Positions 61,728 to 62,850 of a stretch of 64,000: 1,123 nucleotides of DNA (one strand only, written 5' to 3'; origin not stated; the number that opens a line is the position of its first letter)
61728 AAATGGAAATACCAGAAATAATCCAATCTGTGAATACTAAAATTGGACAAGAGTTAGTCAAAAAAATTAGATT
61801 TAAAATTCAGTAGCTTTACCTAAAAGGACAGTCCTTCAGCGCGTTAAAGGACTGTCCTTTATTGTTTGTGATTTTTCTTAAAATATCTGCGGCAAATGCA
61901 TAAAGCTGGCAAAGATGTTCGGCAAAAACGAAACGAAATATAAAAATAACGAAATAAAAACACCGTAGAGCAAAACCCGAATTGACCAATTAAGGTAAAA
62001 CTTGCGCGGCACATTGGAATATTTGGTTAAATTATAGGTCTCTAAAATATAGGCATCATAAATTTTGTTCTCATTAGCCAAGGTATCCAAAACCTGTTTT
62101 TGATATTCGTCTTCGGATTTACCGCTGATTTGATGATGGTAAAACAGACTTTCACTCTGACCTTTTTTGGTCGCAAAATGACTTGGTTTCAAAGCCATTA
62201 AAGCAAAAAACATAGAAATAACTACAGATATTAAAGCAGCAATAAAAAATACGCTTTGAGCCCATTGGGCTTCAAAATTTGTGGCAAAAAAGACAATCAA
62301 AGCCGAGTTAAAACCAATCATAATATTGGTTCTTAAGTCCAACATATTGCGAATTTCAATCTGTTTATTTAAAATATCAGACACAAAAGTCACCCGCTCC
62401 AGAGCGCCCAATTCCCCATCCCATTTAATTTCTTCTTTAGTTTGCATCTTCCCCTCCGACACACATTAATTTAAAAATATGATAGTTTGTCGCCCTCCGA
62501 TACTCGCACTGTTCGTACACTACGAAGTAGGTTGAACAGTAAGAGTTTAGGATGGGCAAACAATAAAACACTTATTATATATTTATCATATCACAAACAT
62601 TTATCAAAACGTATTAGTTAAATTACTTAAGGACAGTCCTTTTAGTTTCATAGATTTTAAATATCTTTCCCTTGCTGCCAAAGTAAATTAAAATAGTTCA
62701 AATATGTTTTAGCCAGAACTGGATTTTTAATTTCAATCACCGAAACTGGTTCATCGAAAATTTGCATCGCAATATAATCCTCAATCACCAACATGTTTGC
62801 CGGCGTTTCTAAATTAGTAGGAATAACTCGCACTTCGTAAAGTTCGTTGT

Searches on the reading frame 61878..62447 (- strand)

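Call 16: search_protein_families(library=pfam, proteins=[window:61878-62447:-], max_evalue=0.01)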
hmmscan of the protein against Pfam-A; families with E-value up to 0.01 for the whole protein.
window:61878-62447:- (189 aa): 2 families
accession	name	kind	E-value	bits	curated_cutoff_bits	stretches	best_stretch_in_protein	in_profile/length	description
PF18967.5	PycTM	-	1.1e-09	39.1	27.2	1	64-162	9-107/107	Pycsar effector protein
PF14126.11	DUF4293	-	0.0069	17.1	27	0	63-173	4-107/153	Domain of unknown function (DUF4293)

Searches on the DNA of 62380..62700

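Call 8: search_rna_families(source=window, start=62380, end=62700, threshold=evalue, max_evalue=10, show_alignments=3)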
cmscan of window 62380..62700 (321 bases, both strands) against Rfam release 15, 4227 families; matches with E-value up to 10: 0.
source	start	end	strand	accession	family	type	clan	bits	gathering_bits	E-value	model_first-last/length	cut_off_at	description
